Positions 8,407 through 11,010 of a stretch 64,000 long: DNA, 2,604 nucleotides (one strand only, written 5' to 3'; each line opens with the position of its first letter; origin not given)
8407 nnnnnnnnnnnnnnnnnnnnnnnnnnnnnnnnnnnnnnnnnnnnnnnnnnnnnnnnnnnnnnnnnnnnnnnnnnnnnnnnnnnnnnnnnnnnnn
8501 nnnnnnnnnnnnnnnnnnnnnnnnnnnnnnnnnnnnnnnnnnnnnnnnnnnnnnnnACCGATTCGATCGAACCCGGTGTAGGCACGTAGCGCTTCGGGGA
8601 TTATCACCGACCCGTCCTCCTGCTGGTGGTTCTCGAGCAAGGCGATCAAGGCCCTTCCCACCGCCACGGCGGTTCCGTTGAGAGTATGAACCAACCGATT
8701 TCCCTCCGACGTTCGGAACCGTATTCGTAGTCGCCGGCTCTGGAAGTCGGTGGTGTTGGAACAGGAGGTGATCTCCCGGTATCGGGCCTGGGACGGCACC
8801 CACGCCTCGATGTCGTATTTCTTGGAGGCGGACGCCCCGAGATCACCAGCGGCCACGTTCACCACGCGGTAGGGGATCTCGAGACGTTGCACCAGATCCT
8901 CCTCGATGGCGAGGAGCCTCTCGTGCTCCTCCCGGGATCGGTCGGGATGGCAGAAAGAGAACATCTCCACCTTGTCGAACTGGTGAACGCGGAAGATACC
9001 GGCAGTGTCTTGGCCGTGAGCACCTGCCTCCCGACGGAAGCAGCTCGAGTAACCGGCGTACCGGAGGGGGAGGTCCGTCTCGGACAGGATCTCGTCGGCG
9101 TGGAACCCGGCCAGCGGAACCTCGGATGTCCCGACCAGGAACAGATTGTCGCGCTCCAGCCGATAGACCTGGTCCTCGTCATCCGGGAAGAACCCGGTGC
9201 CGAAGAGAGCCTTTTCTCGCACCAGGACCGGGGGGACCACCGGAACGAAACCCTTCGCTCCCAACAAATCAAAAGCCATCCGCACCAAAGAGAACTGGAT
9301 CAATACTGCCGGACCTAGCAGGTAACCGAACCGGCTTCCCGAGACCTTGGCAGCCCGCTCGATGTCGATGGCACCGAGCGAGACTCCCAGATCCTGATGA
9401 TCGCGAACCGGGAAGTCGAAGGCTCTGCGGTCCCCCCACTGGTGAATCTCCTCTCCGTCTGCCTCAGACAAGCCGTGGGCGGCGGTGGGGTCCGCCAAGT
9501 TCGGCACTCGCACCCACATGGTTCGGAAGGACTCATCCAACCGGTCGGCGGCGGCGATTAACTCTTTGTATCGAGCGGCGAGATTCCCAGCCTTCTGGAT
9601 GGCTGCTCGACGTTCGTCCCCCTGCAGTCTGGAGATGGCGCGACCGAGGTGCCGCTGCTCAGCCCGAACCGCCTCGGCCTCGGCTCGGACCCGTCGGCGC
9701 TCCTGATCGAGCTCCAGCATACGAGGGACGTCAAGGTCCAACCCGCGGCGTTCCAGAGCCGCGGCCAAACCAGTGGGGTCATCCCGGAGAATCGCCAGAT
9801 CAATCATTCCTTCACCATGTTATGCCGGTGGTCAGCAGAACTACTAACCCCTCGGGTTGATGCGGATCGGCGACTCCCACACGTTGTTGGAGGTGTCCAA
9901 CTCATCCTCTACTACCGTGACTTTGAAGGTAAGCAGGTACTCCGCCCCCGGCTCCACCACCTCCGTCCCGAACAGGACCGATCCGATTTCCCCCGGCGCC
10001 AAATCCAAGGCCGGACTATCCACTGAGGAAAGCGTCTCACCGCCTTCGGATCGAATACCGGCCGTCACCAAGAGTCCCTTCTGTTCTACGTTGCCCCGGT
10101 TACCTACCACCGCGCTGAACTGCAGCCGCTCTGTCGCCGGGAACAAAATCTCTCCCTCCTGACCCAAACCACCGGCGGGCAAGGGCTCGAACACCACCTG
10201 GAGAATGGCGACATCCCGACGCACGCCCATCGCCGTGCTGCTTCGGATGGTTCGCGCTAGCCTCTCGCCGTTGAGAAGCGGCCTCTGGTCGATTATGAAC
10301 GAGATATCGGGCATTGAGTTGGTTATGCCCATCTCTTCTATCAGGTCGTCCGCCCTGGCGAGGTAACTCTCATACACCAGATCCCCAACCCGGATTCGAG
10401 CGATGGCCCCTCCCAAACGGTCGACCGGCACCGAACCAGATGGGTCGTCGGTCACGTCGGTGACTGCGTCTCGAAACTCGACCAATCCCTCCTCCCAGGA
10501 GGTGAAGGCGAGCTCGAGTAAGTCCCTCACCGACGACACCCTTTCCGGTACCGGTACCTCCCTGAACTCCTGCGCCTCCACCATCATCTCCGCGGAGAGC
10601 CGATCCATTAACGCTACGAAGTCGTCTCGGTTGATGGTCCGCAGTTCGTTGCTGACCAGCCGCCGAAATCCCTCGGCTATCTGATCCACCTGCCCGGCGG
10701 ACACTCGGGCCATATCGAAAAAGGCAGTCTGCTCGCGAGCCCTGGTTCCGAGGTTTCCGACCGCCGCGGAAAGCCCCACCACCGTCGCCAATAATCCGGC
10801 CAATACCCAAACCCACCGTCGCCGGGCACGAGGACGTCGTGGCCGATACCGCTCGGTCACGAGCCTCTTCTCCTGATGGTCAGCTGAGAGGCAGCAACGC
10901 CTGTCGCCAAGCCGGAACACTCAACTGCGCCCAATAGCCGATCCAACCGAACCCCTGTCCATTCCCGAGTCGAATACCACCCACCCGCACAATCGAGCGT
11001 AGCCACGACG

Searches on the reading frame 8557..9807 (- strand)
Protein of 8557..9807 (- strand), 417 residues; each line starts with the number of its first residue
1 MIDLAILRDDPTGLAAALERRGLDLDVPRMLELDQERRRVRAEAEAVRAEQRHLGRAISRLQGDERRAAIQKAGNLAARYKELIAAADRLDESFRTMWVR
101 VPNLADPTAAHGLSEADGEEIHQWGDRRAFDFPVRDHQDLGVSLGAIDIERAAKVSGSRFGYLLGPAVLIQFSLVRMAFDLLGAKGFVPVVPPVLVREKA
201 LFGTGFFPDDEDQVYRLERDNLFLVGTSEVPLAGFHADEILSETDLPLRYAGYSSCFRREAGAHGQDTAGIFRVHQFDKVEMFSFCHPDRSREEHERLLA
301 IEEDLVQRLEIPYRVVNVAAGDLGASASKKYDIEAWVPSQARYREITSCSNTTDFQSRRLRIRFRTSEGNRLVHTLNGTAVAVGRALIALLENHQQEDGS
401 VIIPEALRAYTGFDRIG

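Call 22: find_related_loci(query=window:8557-9807:-, collection=genome_contigs, flank=10000)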
Query window:8557-9807:- (417 aa) in genome_contigs; peptide patterns used: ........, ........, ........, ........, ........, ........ (x = any residue, [..] = any of these).
600 stretches matched a pattern (row limit reached: there are more); 577 encode a relative of the query (tblastn E <= 1e-3); the best 80 are kept; 80 distinct loci.
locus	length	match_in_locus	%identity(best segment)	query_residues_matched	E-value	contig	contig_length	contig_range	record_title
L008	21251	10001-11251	71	1-417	0e+0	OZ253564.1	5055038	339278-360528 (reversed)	MAG: Candidatus Spongiisociaceae bacterium isolate 3199cb9c-bc02-48ac-8040-05c45f89f65c genome assembly, chromosome: 1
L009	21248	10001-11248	66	1-416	0e+0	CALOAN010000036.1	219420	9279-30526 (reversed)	MAG: uncultured actinomycete isolate LOGT_bin.0024 genome assembly, contig: contig_17764, whole genome shotgun sequence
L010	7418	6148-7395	65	1-416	0e+0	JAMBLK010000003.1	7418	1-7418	MAG: Actinomycetes bacterium isolate H2.bin.94 k83_15955, whole genome shotgun sequence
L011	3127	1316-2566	65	1-416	0e+0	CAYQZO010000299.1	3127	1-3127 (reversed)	MAG TPA_asm: uncultured Acidimicrobiaceae bacterium isolate SRP321284_co1_71 genome assembly, contig: NODE_49653_length_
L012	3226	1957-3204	65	1-416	0e+0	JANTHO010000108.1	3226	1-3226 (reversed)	MAG: Acidimicrobiia bacterium isolate bin30015 c_000000006117, whole genome shotgun sequence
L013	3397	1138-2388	62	1-417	0e+0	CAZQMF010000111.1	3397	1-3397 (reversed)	MAG TPA_asm: uncultured Acidimicrobiia bacterium isolate SRP214966_co3_409 genome assembly, contig: NODE_63011_length_33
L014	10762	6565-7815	64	1-416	1e-178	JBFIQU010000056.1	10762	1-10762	MAG: Acidimicrobiia bacterium isolate Mix_sand12.2021.10.Z.98 k141_417366_length_10762_cov_15.2364, whole genome shotgun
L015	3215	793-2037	62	1-414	0e+0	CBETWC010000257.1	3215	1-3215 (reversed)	MAG TPA_asm: uncultured bacterium isolate SRR13515399_metabat2_5 genome assembly, contig: ERZ25074858.2290, whole genome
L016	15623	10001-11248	64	1-416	9e-177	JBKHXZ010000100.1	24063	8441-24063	MAG: Acidimicrobiia bacterium isolate N_bin.31.orig k127_250886, whole genome shotgun sequence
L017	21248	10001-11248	63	1-416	1e-176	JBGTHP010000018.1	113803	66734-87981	MAG: Acidimicrobiia bacterium isolate JTS-RE241 k141_11591938, whole genome shotgun sequence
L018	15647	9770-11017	61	1-416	6e-176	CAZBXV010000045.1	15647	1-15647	MAG TPA_asm: uncultured Acidimicrobiia bacterium isolate SRP214966_co1_475 genome assembly, contig: NODE_5720_length_156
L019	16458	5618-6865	65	1-417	4e-176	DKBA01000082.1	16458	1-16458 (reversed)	MAG TPA_asm: Acidimicrobiia bacterium UBA6912 UBA6912_contig_1937, whole genome shotgun sequence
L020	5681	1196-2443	63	1-416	2e-178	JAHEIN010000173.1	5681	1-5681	MAG: bacterium isolate Ww501 NODE_57131_length_5681_cov_10.759712, whole genome shotgun sequence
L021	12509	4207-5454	63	1-416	9e-175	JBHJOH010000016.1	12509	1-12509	MAG: Acidimicrobiia bacterium isolate al_S2C1326_1 S2Ck119_1105381, whole genome shotgun sequence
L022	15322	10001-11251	62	1-416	4e-172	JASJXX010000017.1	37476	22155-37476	MAG: Actinomycetota bacterium isolate MT_MAG3 NODE_219_length_37476_cov_36.110580, whole genome shotgun sequence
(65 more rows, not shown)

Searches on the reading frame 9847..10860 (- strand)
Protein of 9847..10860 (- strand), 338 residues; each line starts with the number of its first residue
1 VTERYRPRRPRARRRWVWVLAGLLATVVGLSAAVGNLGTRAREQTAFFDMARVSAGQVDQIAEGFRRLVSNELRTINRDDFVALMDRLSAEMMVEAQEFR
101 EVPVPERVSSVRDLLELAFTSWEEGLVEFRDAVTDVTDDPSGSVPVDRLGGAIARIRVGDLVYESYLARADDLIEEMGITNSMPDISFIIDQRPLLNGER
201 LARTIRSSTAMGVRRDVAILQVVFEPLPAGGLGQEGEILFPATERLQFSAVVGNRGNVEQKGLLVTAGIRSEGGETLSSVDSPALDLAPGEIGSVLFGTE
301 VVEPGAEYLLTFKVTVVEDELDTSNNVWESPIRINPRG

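Call 26: find_homologous_proteins(query=window:9847-10860:-, max_evalue=1e-30)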
Query window:9847-10860:- (338 aa): 42 proteins with E <= 1e-30 among 8000 candidates.
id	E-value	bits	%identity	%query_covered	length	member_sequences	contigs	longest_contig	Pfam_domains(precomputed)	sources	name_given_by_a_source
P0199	4.8e-213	724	100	100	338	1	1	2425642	-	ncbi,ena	-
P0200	5.4e-145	501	70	100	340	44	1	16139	-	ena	-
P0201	6.6e-145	501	70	100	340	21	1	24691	-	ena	-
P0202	8.4e-145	500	73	90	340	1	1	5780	-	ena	-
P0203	5.0e-144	498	69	100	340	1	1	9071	-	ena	-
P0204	6.7e-144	497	71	92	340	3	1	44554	-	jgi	-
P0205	9.9e-144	497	72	90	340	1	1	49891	-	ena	-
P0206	3.8e-143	495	69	100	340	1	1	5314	-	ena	-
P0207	4.3e-141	488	71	90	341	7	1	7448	-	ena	-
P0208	2.0e-123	430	61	94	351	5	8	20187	-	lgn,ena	-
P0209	1.6e-122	427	62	96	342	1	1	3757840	-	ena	-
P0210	1.4e-115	404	57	93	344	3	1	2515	-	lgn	-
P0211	2.2e-114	400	57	100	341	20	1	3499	-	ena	-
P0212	9.3e-114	398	60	89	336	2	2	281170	-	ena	-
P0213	9.5e-113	395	56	100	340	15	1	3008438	-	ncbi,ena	-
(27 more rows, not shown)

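Call 27: find_encoding_contigs(protein=P0205, flank=10000, max_places=2)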
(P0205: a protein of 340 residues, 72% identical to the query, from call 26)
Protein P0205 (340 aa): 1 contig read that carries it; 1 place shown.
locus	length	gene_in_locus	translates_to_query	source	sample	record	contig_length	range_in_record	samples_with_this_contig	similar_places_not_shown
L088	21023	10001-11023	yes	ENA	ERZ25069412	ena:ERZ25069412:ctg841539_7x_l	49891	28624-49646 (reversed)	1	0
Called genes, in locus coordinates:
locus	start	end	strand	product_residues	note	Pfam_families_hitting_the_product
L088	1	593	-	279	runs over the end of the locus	?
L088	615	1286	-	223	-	-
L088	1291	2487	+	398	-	-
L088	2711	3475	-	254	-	-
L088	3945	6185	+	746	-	PF13753:SWM_repeat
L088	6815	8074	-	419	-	PF13173:AAA_14, PF13635:DUF4143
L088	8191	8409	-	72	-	PF18029:Glyoxalase_6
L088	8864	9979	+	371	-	PF01292:Ni_hydr_CYTB (faint), PF00174:Oxidored_molyb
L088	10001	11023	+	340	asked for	-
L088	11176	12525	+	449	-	PF02403:Seryl_tRNA_N, PF00587:tRNA-synt_2b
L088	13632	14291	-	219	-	PF13411:MerR_1 (weak), PF04255:DUF433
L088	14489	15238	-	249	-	PF05552:MS_channel_1st_1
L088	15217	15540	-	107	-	-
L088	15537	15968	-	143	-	PF04542:Sigma70_r2, PF07638:Sigma70_ECF (weak), PF08281:Sigma70_r4_2, PF04545:Sigma70_r4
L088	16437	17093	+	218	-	PF05552:MS_channel_1st_1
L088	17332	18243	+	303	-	PF00924:MS_channel_2nd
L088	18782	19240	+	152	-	PF00383:dCMP_cyt_deam_1, PF14437:MafB19-deam, PF14439:Bd3614-deam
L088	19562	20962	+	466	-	PF04326:SLFN_AlbA_2, PF13749:HATPase_c_4, PF01022:HTH_5 (weak)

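Call 28: find_encoding_contigs(protein=P0204, flank=10000, max_places=2)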
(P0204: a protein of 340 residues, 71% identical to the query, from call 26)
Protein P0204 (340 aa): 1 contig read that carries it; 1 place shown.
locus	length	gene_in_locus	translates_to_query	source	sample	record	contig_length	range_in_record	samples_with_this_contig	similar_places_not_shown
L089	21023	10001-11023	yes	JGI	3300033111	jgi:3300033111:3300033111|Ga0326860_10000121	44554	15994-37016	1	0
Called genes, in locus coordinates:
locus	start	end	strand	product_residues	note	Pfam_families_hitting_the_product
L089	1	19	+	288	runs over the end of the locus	PF02195:ParB_N, PF17762:HTH_ParB, PF23552:ParB_C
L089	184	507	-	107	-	PF00085:Thioredoxin, PF14595:Thioredoxin_9, PF13098:Thioredoxin_2, PF13905:Thioredoxin_8 (weak)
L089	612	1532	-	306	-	PF00890:FAD_binding_2 (faint), PF01266:DAO (faint), PF01946:Thi4 (faint), PF03486:HI0933_like (faint), PF07992:Pyr_redox_2, PF12831:FAD_oxidored (faint), PF13738:Pyr_redox_3, PF00070:Pyr_redox, +1 more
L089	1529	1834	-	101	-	-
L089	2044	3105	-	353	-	-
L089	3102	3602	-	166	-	PF04542:Sigma70_r2, PF08281:Sigma70_r4_2, PF04545:Sigma70_r4 (weak)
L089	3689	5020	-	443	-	PF07714:PK_Tyr_Ser-Thr (weak)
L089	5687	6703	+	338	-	PF00850:Hist_deacetyl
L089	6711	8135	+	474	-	PF01743:PolyA_pol, PF12627:PolyA_pol_RNAbd, PF01966:HD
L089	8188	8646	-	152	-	PF18029:Glyoxalase_6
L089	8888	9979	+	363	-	PF00174:Oxidored_molyb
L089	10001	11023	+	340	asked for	-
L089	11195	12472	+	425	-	PF02403:Seryl_tRNA_N, PF00587:tRNA-synt_2b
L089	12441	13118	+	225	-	PF01209:Ubie_methyltran, PF13489:Methyltransf_23, PF08241:Methyltransf_11, PF08242:Methyltransf_12, PF13649:Methyltransf_25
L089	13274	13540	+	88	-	-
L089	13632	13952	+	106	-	-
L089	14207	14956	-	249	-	PF05552:MS_channel_1st_1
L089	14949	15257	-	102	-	-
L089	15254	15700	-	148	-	PF04542:Sigma70_r2, PF07638:Sigma70_ECF (weak), PF08281:Sigma70_r4_2, PF04545:Sigma70_r4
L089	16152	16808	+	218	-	PF05552:MS_channel_1st_1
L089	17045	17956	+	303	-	PF00924:MS_channel_2nd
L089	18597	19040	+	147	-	PF00383:dCMP_cyt_deam_1, PF14437:MafB19-deam, PF14439:Bd3614-deam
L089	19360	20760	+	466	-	PF04326:SLFN_AlbA_2, PF13749:HATPase_c_4, PF01022:HTH_5 (weak), PF13412:HTH_24 (weak)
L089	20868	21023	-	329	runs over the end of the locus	PF05721:PhyH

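Call 29: find_encoding_contigs(protein=P0209, flank=10000, max_places=2)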
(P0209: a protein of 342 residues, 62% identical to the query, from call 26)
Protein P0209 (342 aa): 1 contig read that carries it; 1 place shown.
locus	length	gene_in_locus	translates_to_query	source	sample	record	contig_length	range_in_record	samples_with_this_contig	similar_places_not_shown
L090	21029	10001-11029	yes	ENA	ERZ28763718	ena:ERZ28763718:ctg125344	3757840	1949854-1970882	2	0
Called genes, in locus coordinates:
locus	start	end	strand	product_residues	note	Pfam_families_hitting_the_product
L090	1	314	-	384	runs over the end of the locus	PF02803:Thiolase_C (weak), PF22691:Thiolase_C_1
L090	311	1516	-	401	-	PF01042:Ribonuc_L-PSP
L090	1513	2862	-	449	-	PF03972:MmgE_PrpD_N, PF19305:MmgE_PrpD_C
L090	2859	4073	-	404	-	PF02515:CoA_transf_3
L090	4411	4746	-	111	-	-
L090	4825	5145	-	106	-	-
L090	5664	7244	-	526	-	PF07969:Amidohydro_3, PF01979:Amidohydro_1 (weak), PF07969:Amidohydro_3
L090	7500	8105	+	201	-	PF01244:Peptidase_M19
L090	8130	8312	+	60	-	-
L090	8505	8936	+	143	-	PF13376:OmdA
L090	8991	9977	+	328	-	PF00174:Oxidored_molyb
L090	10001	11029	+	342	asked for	-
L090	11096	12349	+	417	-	PF02403:Seryl_tRNA_N, PF00587:tRNA-synt_2b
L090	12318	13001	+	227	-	PF01209:Ubie_methyltran, PF13489:Methyltransf_23, PF08241:Methyltransf_11, PF08242:Methyltransf_12 (weak), PF13649:Methyltransf_25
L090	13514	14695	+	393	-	PF13356:Arm-DNA-bind_3, PF22022:Phage_int_M, PF00589:Phage_integrase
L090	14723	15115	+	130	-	-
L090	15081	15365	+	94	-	-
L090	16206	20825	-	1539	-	PF00270:DEAD, PF00271:Helicase_C, PF00580:UvrD-helicase, PF13245:AAA_19, PF00580:UvrD-helicase, PF13361:UvrD_C, PF13538:UvrD_C_2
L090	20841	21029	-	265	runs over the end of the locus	-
